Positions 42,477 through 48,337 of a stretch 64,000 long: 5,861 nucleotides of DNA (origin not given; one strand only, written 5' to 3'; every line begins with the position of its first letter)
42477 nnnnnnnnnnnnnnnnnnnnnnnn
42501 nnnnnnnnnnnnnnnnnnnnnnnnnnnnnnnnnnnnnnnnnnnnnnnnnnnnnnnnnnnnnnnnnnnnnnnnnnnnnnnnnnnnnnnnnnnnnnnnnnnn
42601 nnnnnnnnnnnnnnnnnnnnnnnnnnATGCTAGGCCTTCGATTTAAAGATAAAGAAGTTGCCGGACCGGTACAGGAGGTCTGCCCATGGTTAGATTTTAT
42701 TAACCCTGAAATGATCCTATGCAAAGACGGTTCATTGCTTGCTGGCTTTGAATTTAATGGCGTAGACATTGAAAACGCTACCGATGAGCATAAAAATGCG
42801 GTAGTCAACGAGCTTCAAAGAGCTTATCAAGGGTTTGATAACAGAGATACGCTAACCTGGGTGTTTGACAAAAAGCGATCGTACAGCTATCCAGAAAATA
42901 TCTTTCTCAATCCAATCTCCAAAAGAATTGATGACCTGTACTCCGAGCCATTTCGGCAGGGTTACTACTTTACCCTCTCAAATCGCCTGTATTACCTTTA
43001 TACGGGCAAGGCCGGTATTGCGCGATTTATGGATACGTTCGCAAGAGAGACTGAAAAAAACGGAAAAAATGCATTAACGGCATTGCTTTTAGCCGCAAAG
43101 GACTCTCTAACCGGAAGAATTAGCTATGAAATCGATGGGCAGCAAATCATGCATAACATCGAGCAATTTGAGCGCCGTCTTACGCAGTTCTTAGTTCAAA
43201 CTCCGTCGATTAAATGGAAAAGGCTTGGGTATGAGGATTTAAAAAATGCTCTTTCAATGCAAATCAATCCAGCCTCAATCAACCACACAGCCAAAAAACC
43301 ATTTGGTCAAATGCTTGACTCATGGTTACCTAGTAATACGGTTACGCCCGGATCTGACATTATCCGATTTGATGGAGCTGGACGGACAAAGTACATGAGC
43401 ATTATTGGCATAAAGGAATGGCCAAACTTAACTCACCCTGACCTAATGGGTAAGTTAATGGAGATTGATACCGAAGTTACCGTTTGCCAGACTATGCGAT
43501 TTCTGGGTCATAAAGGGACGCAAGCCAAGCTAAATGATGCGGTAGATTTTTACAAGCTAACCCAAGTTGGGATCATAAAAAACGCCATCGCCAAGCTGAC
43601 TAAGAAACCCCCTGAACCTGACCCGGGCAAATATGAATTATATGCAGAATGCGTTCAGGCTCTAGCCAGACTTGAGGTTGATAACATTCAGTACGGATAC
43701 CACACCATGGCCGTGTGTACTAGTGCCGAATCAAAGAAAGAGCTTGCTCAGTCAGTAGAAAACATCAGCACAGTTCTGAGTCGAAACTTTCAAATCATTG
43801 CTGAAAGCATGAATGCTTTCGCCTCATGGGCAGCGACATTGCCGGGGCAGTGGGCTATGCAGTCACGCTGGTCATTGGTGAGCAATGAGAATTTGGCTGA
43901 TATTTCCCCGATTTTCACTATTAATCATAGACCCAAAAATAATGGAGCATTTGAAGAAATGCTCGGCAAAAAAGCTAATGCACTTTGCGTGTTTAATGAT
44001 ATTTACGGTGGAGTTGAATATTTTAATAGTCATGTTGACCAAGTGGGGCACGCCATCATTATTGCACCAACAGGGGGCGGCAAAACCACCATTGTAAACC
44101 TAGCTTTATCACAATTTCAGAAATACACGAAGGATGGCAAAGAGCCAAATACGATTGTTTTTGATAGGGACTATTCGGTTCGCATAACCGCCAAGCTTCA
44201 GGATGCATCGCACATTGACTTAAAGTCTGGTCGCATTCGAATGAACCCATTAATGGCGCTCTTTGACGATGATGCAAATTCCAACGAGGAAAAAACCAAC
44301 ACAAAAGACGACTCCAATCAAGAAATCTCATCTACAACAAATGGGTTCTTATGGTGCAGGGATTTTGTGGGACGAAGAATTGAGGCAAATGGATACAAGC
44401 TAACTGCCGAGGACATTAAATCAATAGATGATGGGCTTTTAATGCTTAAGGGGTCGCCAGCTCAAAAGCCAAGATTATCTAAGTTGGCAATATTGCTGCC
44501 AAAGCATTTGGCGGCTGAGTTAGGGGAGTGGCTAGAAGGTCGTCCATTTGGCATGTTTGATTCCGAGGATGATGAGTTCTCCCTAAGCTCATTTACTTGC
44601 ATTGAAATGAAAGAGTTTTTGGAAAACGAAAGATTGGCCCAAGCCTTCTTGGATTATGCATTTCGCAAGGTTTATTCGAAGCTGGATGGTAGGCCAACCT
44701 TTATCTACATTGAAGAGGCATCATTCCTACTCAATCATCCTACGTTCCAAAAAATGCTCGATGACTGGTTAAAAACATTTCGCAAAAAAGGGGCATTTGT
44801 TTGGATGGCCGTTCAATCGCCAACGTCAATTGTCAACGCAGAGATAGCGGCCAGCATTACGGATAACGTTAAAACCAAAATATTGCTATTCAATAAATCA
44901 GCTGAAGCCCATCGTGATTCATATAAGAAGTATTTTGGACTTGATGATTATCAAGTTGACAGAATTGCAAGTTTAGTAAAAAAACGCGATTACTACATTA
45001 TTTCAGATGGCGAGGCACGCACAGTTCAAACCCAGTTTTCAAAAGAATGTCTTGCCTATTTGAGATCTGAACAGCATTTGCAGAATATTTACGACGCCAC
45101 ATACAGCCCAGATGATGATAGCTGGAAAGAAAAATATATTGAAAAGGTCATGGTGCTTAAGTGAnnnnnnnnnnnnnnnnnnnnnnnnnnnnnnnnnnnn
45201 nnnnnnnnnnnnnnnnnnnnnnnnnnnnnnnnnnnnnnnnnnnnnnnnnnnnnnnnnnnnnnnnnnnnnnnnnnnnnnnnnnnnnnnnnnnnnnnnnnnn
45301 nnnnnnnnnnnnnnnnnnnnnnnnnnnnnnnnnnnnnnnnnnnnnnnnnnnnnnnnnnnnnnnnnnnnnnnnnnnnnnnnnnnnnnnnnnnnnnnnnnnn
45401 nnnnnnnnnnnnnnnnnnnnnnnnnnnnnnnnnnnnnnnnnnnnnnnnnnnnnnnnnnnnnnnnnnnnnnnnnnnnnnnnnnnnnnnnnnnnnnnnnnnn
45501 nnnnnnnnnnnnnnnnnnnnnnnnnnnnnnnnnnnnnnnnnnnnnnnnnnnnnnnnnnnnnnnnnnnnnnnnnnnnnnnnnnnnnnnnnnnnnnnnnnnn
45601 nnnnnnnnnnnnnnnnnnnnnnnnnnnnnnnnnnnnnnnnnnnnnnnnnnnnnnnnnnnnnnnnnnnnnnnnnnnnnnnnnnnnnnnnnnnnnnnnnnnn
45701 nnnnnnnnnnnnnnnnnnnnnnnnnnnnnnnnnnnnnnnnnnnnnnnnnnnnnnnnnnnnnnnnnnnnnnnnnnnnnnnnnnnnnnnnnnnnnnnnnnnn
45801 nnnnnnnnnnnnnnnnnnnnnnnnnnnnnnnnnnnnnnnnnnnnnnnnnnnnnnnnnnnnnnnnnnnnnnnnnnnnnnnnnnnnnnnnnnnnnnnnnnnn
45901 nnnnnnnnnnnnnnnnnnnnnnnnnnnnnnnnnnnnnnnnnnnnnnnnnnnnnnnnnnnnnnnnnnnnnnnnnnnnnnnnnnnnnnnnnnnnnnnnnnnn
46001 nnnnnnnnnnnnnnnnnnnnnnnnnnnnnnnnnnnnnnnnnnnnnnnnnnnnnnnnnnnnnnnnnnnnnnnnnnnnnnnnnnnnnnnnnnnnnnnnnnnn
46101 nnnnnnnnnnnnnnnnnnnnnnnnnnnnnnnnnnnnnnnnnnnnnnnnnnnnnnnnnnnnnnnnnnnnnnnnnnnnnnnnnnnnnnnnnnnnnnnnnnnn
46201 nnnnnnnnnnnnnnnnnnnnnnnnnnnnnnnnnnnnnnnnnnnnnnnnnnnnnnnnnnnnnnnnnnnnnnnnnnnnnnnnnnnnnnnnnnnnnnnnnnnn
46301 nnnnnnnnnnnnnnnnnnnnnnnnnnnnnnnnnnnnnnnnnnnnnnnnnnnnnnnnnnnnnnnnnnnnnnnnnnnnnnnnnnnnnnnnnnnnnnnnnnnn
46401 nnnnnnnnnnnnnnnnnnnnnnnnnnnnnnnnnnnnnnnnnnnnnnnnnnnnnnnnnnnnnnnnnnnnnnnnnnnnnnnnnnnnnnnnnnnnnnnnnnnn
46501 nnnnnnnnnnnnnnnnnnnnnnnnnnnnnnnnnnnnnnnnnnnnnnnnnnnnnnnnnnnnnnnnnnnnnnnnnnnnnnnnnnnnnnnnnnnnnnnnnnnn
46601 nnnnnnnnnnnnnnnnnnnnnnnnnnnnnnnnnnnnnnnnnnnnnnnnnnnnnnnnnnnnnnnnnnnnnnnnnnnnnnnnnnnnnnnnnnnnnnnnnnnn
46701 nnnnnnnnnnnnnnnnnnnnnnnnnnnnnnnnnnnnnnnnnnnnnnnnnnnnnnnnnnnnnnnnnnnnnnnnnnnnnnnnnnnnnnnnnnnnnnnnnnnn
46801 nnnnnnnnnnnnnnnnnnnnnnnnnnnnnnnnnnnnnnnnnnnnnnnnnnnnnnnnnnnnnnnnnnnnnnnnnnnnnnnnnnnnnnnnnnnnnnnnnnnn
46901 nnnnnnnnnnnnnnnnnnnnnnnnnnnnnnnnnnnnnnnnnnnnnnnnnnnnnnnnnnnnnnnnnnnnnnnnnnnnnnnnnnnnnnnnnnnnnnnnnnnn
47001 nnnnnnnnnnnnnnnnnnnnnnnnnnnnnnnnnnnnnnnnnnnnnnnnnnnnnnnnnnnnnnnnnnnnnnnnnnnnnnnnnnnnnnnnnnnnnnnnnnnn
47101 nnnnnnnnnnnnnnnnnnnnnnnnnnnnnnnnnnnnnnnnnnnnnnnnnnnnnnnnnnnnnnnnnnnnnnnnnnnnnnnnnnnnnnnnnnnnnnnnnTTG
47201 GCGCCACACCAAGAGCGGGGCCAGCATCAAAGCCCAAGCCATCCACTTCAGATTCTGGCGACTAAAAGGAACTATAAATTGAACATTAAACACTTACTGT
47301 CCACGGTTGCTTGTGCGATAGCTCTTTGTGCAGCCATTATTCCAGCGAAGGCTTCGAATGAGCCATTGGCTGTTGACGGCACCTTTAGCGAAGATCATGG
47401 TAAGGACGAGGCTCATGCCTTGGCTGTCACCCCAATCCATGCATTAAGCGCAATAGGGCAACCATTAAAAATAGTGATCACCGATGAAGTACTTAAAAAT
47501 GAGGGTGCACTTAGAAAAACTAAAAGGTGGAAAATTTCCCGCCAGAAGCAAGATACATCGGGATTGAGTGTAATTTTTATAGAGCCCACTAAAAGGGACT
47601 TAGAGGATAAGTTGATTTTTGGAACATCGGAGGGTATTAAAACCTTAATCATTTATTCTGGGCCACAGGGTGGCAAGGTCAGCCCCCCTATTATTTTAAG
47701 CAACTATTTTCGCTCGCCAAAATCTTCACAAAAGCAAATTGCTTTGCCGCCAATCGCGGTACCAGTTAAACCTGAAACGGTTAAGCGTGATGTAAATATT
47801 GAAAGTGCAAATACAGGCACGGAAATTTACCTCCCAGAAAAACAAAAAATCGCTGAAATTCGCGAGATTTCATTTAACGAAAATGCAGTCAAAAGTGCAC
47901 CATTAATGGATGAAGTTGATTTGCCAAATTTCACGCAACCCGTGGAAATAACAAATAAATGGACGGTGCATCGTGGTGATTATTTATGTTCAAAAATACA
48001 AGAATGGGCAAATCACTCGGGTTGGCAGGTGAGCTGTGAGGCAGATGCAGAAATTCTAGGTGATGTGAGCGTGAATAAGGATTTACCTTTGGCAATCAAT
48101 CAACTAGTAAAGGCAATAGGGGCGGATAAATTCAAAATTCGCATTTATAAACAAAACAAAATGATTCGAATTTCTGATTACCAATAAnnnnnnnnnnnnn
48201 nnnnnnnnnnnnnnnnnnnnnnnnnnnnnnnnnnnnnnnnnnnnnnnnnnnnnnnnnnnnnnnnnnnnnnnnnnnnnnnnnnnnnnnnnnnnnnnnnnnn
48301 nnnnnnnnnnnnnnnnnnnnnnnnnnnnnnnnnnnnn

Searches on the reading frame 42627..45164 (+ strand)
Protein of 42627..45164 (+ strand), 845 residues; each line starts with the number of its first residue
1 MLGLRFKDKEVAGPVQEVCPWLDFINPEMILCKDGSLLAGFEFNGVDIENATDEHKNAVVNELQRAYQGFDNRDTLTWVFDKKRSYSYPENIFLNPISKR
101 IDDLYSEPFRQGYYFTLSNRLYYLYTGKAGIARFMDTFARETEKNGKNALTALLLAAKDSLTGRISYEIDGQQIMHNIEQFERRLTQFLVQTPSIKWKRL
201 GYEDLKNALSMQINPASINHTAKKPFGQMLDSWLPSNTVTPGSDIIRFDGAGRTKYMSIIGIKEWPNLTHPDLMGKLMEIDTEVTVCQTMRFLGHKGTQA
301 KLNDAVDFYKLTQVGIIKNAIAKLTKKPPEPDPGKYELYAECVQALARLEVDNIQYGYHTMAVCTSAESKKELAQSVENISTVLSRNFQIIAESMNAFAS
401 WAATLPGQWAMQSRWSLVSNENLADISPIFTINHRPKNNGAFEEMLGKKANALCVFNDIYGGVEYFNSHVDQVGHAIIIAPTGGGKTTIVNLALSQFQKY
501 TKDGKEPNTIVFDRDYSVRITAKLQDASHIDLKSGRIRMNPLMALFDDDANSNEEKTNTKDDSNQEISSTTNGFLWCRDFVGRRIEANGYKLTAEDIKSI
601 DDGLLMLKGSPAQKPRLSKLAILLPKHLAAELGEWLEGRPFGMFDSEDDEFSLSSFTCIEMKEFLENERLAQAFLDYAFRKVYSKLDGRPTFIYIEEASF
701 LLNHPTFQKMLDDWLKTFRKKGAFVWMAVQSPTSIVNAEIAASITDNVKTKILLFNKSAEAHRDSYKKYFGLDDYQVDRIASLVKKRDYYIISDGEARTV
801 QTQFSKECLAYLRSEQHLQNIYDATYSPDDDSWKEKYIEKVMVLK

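Call 19: search_protein_families(library=phrogs, proteins=[window:42627-45164:+], max_evalue=0.00001)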
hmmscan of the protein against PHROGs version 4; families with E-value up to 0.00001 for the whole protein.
window:42627-45164:+ (845 aa): 1 family
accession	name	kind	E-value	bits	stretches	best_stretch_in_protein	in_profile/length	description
phrog_2666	-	head and packaging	1.9e-09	37.7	1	675-805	410-531/555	terminase large subunit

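Call 21: search_protein_families(library=pfam, proteins=[window:42627-45164:+], max_evalue=0.001)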
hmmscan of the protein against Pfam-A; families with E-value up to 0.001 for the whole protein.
window:42627-45164:+ (845 aa): 2 families
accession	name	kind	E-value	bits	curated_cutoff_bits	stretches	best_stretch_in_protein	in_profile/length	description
PF03135.19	CagE_TrbE_VirB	-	2.4e-16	60.7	21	1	199-414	10-204/204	CagE, TrbE, VirB family, component of type IV transporter system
PF19044.6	P-loop_TraG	-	7e-05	22.1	25.8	1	683-788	244-350/413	TraG P-loop domain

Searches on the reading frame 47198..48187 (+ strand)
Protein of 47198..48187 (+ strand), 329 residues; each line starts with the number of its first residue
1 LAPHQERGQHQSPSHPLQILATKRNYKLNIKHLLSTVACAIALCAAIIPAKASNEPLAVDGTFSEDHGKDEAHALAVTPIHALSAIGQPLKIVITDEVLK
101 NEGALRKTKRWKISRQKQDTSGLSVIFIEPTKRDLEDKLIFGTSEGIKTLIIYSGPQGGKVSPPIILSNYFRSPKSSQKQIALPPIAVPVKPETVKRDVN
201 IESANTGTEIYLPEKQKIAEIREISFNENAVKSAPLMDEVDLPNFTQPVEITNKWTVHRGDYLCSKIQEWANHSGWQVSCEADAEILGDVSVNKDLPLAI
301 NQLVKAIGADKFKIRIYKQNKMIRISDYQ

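Call 74: search_protein_families(library=pfam, proteins=[window:47198-48187:+], max_evalue=0.001)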
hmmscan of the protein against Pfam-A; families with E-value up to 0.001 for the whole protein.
window:47198-48187:+ (329 aa): 1 family
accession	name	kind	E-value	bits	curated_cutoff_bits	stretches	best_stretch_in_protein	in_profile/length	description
PF10671.14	TcpQ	-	6.4e-08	33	27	1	254-327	2-79/80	Toxin co-regulated pilus biosynthesis protein Q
